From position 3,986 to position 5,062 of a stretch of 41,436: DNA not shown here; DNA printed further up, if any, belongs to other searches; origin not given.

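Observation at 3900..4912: ParA / RHH partition cassette with no integrase: a P22-like podovirus that probably persists as a plasmid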

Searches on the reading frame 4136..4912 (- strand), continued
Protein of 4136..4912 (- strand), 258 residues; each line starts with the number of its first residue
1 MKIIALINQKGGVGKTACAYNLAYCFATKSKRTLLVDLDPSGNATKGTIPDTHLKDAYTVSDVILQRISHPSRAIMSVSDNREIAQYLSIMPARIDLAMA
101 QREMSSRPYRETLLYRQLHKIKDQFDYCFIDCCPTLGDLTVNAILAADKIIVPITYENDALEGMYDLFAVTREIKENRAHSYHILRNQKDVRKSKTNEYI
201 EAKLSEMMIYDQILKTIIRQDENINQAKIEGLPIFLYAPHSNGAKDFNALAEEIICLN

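Call 24: search_dna_similar(query=window:4136-4912:-, collection=phages, mode=protein, max_rows=30)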
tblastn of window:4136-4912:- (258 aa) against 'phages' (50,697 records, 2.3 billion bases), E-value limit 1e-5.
Records with a match: 182; places in all: 183; records where one place covers at least 80% of the query: 91.
Best place of each record, by identity: <60% 182.
By first word of the organism name: Bacteriophage 52; Clostridium 22; Enterococcus 16; Listeria 12; Bacillus 10; Klebsiella 9; Acinetobacter 6; Clostridioides 6; Salmonella 6; Aeromonas 5; and 18 more.
By host as written in the record: - 70; Clostridium difficile 14; Listeria monocytogenes 12; Aeromonas sp. 3; Yersinia enterocolitica 3; Enterococcus faecalis 2; Clostridioides difficile 2; Streptomyces lividans JI 1326 2; and 61 more.
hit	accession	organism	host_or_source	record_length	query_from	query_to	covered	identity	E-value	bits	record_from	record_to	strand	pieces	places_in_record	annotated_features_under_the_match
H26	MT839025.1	Bacteriophage sp.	human fecal samples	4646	2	255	98%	39.5%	6e-40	152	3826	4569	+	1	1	record has no annotation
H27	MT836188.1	Bacteriophage sp.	human fecal samples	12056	2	258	100%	36.5%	6e-36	140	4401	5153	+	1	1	record has no annotation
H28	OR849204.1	Listeria phage LM 4-14-1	Listeria monocytogenes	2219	2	255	98%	36.3%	1e-39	150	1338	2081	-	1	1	record has no annotation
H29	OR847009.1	Listeria phage LM 4-11-1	Listeria monocytogenes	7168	2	255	98%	36.3%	2e-39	150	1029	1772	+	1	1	record has no annotation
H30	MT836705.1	Bacteriophage sp.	human fecal samples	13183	2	257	99%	35.2%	2e-35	139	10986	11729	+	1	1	record has no annotation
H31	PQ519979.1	Enterococcus phage IME_EF3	-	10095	2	255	98%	35.3%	1e-36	142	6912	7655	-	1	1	record has no annotation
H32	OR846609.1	Enterococcus phage Efs 1-1-1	Enterococcus faecalis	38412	2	255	98%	35.3%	2e-36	142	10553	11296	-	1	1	record has no annotation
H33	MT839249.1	Bacteriophage sp.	human fecal samples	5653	2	255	98%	35.3%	9e-35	137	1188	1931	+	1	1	record has no annotation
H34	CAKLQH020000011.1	Acinetobacter phage MD-2021a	not known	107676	2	255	98%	35.2%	5e-33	132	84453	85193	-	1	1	soj_2: putative ParA partition protein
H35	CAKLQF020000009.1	Acinetobacter phage MD-2021a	not known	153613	2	255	98%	35.2%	5e-33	132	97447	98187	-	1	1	soj_1: putative ParA partition protein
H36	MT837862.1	Bacteriophage sp.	human fecal samples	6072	2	258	100%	34.7%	2e-31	127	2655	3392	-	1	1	record has no annotation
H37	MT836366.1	Bacteriophage sp.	human fecal samples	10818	2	257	99%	34.9%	9e-36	140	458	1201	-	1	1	record has no annotation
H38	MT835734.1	Bacteriophage sp.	human fecal samples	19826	3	257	99%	35.0%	1e-34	137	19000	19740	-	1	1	record has no annotation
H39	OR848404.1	Listeria phage LM 4-14-1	Listeria monocytogenes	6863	2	256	99%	34.6%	2e-35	139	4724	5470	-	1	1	record has no annotation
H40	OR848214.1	Listeria phage LM 4-14-1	Listeria monocytogenes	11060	2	256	99%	34.6%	2e-35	139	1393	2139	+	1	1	record has no annotation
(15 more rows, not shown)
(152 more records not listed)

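Call 25: find_encoding_contigs(protein=P0040, flank=10000, max_places=3)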
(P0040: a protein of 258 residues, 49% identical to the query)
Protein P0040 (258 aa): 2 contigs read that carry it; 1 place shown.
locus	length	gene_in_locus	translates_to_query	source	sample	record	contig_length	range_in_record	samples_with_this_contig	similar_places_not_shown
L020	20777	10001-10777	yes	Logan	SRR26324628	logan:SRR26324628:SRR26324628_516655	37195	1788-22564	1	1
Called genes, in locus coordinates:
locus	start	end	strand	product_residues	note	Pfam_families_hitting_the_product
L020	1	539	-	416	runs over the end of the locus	-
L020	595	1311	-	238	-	-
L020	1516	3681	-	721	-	PF16510:P22_portal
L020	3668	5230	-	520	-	-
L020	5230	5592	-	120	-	-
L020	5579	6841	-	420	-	PF02195:ParB_N, PF01555:N6_N4_Mtase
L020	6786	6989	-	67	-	-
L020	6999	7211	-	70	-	-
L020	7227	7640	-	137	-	-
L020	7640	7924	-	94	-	PF05866:RusA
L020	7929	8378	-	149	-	-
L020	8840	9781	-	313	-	-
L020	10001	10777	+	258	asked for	PF00142:Fer4_NifH (weak), PF01656:CbiA, PF02374:ArsA_ATPase, PF06564:CBP_BcsQ, PF09140:MipZ (weak), PF10609:ParA (weak), PF13614:AAA_31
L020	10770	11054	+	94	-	-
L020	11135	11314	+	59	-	-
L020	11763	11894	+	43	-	-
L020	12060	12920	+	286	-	PF12684:DUF3799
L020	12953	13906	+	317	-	PF03837:RecT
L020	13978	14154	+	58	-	PF12728:HTH_17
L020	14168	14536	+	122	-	PF02675:AdoMet_dc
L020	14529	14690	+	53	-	-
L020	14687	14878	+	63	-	-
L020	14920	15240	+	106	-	-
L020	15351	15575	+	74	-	-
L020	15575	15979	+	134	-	-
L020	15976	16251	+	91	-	-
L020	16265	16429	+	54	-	PF04448:DUF551 (weak)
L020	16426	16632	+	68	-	PF04448:DUF551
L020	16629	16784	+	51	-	-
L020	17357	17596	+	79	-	-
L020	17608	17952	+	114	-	-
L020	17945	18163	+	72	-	-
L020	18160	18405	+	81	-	-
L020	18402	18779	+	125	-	-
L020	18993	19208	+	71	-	PF04448:DUF551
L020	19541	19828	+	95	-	-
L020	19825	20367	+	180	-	PF00149:Metallophos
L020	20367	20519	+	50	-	-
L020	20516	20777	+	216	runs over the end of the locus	PF00149:Metallophos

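Call 26: find_encoding_contigs(protein=P0048, flank=10000, max_places=4)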
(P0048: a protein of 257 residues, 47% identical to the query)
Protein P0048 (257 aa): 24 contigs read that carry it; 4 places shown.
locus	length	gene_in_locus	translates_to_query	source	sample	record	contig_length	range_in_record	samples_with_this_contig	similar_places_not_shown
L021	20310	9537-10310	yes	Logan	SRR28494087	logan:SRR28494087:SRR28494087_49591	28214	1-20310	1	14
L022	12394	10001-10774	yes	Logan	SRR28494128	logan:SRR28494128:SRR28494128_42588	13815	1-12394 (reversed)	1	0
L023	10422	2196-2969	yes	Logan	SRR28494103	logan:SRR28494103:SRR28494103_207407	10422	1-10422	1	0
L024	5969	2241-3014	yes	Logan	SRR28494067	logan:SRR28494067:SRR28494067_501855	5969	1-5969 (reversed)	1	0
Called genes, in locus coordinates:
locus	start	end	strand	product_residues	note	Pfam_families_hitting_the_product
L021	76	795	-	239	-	-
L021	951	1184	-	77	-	-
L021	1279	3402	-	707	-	PF16510:P22_portal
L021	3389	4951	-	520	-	-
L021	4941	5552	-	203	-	-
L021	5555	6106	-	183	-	PF20901:Sf6_terminase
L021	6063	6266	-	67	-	-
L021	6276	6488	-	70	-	-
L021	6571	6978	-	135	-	-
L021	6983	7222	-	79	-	PF05866:RusA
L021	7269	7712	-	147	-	-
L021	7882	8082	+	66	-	-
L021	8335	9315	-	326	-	PF02387:IncFII_repA (weak)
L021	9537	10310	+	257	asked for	PF00142:Fer4_NifH, PF01656:CbiA, PF02374:ArsA_ATPase, PF06564:CBP_BcsQ, PF09140:MipZ (faint), PF10609:ParA, PF13614:AAA_31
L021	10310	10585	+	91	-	-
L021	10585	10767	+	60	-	-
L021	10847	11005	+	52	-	-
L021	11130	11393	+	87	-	-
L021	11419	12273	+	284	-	PF12684:DUF3799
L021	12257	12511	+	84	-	PF04448:DUF551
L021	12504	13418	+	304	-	PF03837:RecT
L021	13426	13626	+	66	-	-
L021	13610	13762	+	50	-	-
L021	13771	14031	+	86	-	-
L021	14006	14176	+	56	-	-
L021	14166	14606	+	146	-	-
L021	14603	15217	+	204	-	-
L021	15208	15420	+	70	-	-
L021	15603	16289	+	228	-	-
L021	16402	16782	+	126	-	-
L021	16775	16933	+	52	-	-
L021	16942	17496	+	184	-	PF00149:Metallophos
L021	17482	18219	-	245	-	PF00589:Phage_integrase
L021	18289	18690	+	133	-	-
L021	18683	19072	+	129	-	-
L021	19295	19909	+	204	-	PF00149:Metallophos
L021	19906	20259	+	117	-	PF11753:DUF3310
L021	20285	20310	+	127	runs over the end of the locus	-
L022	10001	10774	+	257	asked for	PF00142:Fer4_NifH, PF01656:CbiA, PF02374:ArsA_ATPase, PF06564:CBP_BcsQ, PF09140:MipZ (faint), PF10609:ParA, PF13614:AAA_31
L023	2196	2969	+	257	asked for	PF00142:Fer4_NifH, PF01656:CbiA, PF02374:ArsA_ATPase, PF06564:CBP_BcsQ, PF09140:MipZ (faint), PF10609:ParA, PF13614:AAA_31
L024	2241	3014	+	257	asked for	PF00142:Fer4_NifH, PF01656:CbiA, PF02374:ArsA_ATPase, PF06564:CBP_BcsQ, PF09140:MipZ (faint), PF10609:ParA, PF13614:AAA_31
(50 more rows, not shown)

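Call 34: search_protein_families(library=pfam, max_evalue=0.05, proteins=[L001:10762-11022:+, L020:10770-11054:+, L021:10310-10585:+])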
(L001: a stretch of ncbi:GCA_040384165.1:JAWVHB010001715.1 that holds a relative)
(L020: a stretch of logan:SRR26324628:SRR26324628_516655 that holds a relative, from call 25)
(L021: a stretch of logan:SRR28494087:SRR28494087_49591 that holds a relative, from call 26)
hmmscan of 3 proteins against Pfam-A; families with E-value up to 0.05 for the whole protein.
L001:10762-11022:+ (86 aa): 0 families

L020:10770-11054:+ (94 aa): 0 families

L021:10310-10585:+ (91 aa): 0 families

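Call 50: find_encoding_contigs(protein=P0018, flank=10000, max_places=2)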
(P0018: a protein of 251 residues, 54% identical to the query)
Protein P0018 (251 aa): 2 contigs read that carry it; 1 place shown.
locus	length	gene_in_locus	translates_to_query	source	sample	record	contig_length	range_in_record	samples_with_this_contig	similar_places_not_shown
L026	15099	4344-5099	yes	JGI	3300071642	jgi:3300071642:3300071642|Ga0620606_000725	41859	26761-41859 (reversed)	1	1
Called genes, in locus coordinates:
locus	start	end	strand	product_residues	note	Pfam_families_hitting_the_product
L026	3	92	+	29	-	?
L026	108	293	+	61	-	-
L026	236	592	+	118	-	-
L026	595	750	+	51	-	-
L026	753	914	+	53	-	-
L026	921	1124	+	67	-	-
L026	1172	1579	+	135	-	-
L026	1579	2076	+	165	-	-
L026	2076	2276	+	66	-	-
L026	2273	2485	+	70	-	-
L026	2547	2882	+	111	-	-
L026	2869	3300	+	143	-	PF23864:DUF7222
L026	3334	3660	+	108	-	-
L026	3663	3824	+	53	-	-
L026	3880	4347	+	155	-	-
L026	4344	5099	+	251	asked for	PF00142:Fer4_NifH (faint), PF01656:CbiA, PF02374:ArsA_ATPase (faint), PF06564:CBP_BcsQ (faint), PF10609:ParA (weak), PF13614:AAA_31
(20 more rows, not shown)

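Call 51: find_encoding_contigs(protein=P0054, flank=10000, max_places=2)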
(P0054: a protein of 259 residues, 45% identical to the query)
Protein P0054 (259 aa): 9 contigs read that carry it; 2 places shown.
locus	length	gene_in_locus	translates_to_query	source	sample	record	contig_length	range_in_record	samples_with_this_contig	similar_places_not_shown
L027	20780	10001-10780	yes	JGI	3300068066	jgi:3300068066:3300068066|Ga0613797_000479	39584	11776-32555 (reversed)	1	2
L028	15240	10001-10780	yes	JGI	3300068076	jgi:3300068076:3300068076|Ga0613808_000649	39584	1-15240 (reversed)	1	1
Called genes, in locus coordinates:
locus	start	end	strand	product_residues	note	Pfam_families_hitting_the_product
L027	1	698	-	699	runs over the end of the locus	PF16510:P22_portal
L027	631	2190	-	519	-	-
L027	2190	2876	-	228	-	PF13313:DUF4082 (weak)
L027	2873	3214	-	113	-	-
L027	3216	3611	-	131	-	-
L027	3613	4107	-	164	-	PF02195:ParB_N (weak)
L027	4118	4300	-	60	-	-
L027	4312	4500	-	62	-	-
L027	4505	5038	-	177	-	-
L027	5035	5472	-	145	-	-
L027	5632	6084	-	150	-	-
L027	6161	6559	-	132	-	PF05866:RusA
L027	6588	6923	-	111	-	-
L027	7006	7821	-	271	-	-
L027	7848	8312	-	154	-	PF06892:Phage_CP76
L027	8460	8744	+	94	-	PF12844:HTH_19, PF13560:HTH_31 (weak), PF01381:HTH_3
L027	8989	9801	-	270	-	-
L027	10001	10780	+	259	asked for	PF01656:CbiA, PF02374:ArsA_ATPase, PF06564:CBP_BcsQ (faint), PF09140:MipZ (weak), PF10609:ParA (faint), PF13614:AAA_31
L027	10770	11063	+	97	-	-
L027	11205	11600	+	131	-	-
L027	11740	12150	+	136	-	-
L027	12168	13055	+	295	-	PF13479:AAA_24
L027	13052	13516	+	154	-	PF05037:DUF669 (weak)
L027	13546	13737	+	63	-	PF02599:CsrA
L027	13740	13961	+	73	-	-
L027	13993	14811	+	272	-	PF04072:LCM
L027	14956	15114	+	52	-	-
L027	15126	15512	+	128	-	PF09643:YopX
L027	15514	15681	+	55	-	-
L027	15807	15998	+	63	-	-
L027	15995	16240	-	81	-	PF20075:DUF6471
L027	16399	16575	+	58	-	-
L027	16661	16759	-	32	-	-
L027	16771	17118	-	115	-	-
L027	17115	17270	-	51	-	-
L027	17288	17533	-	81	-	-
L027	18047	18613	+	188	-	PF00239:Resolvase, PF02796:HTH_7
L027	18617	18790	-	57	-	-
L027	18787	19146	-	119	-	-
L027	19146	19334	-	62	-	-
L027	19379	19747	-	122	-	-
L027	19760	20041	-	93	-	-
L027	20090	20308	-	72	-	-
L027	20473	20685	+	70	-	PF01402:RHH_1, PF19807:DUF6290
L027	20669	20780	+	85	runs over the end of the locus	PF05016:ParE_toxin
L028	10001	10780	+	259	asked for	PF01656:CbiA, PF02374:ArsA_ATPase, PF06564:CBP_BcsQ (faint), PF09140:MipZ (weak), PF10609:ParA (faint), PF13614:AAA_31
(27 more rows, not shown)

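Call 56: search_solved_structures(query=window:4136-4912:-, max_evalue=0.00001, show_alignments=1)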
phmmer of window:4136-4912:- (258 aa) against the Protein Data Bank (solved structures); distinct sequences matched with E-value up to 0.00001: 26.
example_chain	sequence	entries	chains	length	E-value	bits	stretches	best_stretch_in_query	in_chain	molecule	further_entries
8ray_B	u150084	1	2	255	1.8e-31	113.2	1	2-255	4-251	ParA family protein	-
1wcv_1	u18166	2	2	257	6.7e-26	94.9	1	3-255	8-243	SEGREGATION PROTEIN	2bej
2bek_A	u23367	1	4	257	8.9e-25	91.3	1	3-255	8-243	SEGREGATION PROTEIN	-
4pfs_A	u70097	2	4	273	1.9e-22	83.7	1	2-167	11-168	Cobyrinic Acid a,c-diamide synthase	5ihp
5if9_A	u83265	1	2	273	1.9e-22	83.6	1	2-167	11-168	Cobyrinic Acid a,c-diamide synthase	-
6iub_A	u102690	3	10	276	4e-22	82.6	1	2-254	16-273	SpoOJ regulator (Soj)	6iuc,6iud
8jmj_A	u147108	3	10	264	4.4e-21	79.2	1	2-254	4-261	SpoOJ regulator (Soj)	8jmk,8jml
7dut_A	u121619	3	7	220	2.5e-18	70.1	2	3-47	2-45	SOJ protein (Soj)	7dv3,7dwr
1g3q_A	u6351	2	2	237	1.4e-11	48.1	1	2-255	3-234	CELL DIVISION INHIBITOR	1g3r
6non_A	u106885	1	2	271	2.4e-11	47.3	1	1-173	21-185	Cobyrinic acid ac-diamide synthase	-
6noo_A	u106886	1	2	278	2.6e-11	47.2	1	1-173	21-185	Maintenance of carboxysome positioning A protein, MCDA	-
3pg5_A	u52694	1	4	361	2e-10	44.3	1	1-59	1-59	Uncharacterized protein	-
6nop_B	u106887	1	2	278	3.4e-10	43.5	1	1-173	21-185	Cobyrinic acid ac-diamide synthase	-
1ion_A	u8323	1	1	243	1.7e-09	41.3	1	2-254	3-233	PROBABLE CELL DIVISION INHIBITOR MIND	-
3k9g_A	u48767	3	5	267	1.9e-09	41.1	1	2-169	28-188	PF-32 protein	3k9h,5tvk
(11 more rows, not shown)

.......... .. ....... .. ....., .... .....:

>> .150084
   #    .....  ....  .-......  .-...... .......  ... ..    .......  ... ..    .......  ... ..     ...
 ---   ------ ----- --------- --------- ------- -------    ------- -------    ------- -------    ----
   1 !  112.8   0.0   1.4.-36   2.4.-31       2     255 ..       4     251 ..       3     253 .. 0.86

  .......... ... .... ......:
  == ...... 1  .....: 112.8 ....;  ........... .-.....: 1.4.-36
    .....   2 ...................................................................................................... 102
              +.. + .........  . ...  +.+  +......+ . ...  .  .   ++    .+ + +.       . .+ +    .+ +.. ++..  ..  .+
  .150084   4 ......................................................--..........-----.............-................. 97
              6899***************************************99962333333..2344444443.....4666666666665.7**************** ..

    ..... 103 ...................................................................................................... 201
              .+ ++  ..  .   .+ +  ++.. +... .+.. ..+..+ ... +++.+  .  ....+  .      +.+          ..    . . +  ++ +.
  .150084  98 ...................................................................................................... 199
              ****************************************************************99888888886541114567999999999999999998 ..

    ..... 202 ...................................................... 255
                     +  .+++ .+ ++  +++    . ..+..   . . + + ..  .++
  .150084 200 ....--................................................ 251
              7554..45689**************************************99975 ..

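Call 72: search_protein_families(library=phrogs, max_evalue=0.01, proteins=[L013:14596-15453:-])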
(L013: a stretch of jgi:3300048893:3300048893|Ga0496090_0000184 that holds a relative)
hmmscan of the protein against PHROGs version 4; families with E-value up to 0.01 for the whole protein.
L013:14596-15453:- (285 aa): 0 families
